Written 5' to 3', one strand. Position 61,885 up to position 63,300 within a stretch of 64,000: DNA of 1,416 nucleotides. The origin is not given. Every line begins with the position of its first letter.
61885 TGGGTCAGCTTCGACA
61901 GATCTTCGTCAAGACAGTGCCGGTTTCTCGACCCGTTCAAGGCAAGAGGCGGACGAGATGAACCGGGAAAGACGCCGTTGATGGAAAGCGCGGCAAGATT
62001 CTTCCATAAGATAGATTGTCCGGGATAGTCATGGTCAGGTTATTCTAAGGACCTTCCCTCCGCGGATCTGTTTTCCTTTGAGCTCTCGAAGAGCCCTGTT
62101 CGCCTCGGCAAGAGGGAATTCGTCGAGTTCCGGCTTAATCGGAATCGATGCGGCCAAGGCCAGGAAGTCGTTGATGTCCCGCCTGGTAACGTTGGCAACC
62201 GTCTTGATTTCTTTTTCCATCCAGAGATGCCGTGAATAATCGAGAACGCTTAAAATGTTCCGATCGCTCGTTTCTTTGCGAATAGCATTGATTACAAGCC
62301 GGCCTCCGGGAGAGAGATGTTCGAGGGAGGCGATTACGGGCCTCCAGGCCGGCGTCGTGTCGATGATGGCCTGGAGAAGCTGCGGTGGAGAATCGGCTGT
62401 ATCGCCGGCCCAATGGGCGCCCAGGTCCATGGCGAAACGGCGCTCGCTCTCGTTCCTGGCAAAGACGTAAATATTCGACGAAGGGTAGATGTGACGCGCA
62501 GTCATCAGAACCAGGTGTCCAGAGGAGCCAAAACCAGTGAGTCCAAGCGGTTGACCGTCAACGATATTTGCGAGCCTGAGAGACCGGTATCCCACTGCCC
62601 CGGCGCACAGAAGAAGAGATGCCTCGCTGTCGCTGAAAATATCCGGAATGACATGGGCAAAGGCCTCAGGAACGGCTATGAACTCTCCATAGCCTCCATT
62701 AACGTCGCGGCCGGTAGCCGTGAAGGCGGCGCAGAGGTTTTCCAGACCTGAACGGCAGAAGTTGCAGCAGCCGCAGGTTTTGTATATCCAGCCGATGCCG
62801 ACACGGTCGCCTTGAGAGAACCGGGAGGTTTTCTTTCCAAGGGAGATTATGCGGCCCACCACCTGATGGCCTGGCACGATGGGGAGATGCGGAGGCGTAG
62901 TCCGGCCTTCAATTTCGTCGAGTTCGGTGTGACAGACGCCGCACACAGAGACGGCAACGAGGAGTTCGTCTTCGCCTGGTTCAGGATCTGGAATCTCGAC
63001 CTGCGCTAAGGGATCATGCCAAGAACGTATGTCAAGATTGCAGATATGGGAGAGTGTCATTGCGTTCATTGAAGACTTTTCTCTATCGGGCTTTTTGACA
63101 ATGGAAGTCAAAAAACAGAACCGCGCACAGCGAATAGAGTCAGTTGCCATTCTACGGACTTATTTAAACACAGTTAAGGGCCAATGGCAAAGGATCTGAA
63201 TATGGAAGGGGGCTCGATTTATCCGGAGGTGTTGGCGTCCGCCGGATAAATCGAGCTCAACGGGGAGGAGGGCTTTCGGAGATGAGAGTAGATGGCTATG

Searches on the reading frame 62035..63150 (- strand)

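Call 55: search_protein_families(library=pfam, proteins=[window:62035-63150:-], max_evalue=0.00001)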
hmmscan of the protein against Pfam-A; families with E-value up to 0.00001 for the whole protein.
window:62035-63150:- (371 aa): 1 family
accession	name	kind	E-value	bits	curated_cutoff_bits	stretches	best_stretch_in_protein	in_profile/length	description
PF08240.17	ADH_N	-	2.1e-24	86.2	23.5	1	59-170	1-104/104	Alcohol dehydrogenase GroES-like domain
